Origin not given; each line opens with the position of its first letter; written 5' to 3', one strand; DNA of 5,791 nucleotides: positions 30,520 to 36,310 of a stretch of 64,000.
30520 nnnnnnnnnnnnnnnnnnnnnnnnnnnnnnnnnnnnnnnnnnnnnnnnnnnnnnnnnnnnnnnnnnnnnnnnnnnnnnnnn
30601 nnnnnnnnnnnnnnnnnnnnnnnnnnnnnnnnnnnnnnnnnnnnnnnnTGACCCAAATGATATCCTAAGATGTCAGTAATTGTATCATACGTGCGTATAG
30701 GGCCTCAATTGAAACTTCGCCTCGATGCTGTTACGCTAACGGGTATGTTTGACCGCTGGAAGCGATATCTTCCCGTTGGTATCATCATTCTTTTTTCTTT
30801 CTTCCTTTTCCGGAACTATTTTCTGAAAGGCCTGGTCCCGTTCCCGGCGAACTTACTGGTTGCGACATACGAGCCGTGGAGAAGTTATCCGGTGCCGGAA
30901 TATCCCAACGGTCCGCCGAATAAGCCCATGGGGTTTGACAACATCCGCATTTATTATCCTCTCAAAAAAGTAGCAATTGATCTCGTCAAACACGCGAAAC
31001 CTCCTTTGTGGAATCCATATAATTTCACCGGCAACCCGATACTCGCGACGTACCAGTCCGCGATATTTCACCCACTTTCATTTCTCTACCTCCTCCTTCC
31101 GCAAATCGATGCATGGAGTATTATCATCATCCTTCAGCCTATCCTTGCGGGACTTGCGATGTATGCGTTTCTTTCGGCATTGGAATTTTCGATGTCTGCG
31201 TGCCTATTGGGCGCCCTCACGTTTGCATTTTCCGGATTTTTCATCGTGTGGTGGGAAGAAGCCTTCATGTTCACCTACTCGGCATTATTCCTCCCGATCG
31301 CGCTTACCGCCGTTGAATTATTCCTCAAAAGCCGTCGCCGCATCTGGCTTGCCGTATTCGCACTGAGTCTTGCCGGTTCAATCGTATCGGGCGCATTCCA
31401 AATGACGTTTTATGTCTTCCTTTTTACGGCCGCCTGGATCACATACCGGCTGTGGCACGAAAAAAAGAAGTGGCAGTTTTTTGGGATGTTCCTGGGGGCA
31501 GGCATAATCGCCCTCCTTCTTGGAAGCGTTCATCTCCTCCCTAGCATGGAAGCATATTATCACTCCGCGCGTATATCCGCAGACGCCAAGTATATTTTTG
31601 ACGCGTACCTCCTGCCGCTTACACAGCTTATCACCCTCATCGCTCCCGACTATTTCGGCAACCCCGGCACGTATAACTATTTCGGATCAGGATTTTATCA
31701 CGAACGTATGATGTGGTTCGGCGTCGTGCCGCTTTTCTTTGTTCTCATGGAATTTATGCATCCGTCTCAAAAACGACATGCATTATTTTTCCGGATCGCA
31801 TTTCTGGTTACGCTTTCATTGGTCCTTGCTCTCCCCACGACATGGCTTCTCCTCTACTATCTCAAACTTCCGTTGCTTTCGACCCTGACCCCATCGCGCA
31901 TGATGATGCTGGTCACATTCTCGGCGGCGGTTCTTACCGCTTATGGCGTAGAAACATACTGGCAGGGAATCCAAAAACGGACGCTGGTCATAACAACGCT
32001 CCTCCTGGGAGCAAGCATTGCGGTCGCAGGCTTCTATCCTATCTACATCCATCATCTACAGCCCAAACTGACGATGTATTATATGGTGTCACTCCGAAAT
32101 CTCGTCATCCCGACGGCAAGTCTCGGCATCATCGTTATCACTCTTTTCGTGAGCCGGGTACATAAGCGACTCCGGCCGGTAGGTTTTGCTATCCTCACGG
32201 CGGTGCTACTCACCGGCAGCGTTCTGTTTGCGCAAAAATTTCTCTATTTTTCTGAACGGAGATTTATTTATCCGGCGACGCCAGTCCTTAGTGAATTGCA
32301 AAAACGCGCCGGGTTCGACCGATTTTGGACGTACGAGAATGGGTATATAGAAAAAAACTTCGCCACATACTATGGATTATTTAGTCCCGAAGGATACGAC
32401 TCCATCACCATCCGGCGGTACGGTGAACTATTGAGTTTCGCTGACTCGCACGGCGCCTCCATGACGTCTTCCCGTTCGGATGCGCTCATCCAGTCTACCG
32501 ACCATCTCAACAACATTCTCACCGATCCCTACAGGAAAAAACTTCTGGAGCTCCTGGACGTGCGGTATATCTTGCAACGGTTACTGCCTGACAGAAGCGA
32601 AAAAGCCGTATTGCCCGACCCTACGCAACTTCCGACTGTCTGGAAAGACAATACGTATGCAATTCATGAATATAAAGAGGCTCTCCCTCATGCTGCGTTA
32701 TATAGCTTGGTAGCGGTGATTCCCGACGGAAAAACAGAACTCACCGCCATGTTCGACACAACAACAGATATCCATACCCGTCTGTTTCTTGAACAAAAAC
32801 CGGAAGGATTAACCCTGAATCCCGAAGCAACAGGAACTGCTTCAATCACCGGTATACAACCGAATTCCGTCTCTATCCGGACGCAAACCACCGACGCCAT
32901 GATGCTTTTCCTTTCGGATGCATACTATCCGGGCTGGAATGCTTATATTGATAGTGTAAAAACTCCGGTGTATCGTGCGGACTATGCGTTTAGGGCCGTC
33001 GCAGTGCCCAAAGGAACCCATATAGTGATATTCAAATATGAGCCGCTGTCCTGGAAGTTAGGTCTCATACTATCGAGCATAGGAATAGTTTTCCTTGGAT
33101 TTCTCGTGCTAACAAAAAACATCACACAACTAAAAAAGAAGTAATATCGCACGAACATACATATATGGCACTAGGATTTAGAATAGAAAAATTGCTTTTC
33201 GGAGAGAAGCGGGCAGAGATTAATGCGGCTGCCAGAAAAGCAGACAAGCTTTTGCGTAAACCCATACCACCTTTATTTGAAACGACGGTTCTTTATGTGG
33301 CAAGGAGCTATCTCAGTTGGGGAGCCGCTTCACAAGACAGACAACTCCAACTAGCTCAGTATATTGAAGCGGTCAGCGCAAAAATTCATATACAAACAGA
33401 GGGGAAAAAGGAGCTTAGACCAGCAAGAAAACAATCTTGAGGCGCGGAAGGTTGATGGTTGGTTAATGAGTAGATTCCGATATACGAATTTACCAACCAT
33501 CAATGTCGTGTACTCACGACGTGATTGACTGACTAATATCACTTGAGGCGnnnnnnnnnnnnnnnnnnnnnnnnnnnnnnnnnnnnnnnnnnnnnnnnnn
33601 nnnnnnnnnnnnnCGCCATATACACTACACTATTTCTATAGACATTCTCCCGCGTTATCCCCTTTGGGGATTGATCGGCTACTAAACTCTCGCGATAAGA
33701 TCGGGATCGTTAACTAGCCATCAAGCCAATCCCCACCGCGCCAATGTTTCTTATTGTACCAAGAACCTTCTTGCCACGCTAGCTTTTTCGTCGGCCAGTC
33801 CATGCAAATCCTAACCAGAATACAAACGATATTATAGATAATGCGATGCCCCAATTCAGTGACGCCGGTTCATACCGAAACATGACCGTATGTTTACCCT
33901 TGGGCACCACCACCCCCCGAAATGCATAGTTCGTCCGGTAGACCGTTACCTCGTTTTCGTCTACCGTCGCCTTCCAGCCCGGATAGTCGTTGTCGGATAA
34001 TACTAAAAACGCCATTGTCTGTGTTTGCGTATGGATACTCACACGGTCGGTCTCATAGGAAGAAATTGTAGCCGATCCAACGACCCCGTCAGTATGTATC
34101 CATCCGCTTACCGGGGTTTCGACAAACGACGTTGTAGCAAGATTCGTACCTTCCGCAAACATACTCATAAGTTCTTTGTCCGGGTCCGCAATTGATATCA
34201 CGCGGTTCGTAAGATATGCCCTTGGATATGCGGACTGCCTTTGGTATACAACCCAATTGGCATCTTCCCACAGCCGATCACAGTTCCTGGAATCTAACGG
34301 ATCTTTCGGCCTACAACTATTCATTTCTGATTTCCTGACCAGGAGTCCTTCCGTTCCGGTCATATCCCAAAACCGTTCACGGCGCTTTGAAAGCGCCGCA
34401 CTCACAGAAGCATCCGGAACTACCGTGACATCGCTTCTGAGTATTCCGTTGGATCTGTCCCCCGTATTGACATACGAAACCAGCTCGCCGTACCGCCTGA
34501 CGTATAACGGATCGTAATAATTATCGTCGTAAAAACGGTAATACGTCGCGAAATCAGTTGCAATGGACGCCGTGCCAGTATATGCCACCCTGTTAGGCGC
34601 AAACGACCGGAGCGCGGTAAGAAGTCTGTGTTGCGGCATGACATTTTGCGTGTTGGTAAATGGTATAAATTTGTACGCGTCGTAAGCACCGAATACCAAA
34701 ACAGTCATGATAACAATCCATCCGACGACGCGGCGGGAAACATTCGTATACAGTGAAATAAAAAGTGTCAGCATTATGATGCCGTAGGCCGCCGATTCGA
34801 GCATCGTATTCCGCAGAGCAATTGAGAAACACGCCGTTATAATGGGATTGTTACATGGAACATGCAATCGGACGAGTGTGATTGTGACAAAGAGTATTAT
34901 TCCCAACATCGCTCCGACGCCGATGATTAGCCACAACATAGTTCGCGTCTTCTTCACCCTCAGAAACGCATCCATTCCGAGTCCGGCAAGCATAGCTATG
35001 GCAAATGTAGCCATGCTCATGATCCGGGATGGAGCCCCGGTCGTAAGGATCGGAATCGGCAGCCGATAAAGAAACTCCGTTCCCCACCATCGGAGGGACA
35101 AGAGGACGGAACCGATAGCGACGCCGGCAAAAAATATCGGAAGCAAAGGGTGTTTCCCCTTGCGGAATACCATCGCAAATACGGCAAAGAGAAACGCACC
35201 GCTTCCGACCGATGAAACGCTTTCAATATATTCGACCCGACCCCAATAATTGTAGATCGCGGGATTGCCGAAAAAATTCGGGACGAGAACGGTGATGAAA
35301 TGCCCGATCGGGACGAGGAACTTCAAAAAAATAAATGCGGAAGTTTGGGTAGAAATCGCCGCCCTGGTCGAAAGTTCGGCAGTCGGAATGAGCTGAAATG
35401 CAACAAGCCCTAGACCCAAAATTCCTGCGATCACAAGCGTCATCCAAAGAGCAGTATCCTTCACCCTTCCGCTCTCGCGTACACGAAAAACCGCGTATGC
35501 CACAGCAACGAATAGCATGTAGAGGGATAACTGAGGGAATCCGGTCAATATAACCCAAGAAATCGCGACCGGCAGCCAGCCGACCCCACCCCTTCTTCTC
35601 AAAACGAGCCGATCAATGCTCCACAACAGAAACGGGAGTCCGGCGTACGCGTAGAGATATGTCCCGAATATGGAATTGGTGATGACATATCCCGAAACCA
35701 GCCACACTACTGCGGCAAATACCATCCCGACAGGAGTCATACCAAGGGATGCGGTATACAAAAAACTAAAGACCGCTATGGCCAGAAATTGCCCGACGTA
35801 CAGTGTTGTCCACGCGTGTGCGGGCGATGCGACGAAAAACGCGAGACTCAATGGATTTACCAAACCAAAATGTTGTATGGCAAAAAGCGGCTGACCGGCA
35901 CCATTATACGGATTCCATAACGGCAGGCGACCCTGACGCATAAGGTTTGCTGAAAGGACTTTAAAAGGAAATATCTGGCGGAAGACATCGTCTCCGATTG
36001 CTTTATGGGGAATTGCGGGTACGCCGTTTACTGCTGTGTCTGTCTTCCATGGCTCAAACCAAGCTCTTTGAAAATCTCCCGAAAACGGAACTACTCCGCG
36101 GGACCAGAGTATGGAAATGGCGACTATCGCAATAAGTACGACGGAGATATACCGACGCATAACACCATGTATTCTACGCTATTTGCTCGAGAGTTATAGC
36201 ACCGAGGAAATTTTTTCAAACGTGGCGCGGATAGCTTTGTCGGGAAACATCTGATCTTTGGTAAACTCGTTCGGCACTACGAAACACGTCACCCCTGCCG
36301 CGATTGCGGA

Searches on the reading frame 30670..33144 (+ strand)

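Call 75: search_protein_families(library=pfam, proteins=[window:30670-33144:+], max_evalue=0.0001)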
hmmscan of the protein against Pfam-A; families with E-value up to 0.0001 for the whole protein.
window:30670-33144:+ (824 aa): 1 family
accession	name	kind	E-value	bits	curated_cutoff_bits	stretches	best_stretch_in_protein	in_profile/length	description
PF09586.16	YfhO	-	2.9e-32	112.4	28.5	2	128-679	71-595/835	Bacterial membrane protein YfhO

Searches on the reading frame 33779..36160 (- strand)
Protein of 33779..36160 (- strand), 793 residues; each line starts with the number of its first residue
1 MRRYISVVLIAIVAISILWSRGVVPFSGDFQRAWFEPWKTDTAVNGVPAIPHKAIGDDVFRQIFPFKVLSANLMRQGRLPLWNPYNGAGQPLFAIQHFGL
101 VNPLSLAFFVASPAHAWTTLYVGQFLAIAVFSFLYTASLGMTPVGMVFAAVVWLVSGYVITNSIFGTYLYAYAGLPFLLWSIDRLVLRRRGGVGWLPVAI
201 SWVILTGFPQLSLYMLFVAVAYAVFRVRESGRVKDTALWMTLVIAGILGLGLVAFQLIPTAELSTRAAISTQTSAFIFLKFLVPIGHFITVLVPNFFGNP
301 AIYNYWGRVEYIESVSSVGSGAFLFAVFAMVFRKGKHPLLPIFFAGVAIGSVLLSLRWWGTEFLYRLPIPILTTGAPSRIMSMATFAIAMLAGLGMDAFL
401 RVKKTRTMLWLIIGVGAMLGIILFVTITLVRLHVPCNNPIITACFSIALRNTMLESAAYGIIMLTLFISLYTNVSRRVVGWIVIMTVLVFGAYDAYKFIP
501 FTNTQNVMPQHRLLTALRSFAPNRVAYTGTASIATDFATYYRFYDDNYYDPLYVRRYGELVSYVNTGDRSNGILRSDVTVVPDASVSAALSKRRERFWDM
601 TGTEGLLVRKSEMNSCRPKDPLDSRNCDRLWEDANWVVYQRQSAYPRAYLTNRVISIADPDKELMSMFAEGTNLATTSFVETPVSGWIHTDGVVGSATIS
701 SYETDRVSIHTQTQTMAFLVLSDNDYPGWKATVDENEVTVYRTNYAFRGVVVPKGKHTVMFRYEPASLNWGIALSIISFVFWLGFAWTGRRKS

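Call 75: search_protein_families(library=pfam, proteins=[window:33779-36160:-], max_evalue=0.0001)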
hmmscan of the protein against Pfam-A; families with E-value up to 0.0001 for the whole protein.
window:33779-36160:- (793 aa): 1 family
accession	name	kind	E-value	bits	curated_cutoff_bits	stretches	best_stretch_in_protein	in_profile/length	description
PF09586.16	YfhO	-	1.7e-17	63.5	28.5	1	698-775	757-835/835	Bacterial membrane protein YfhO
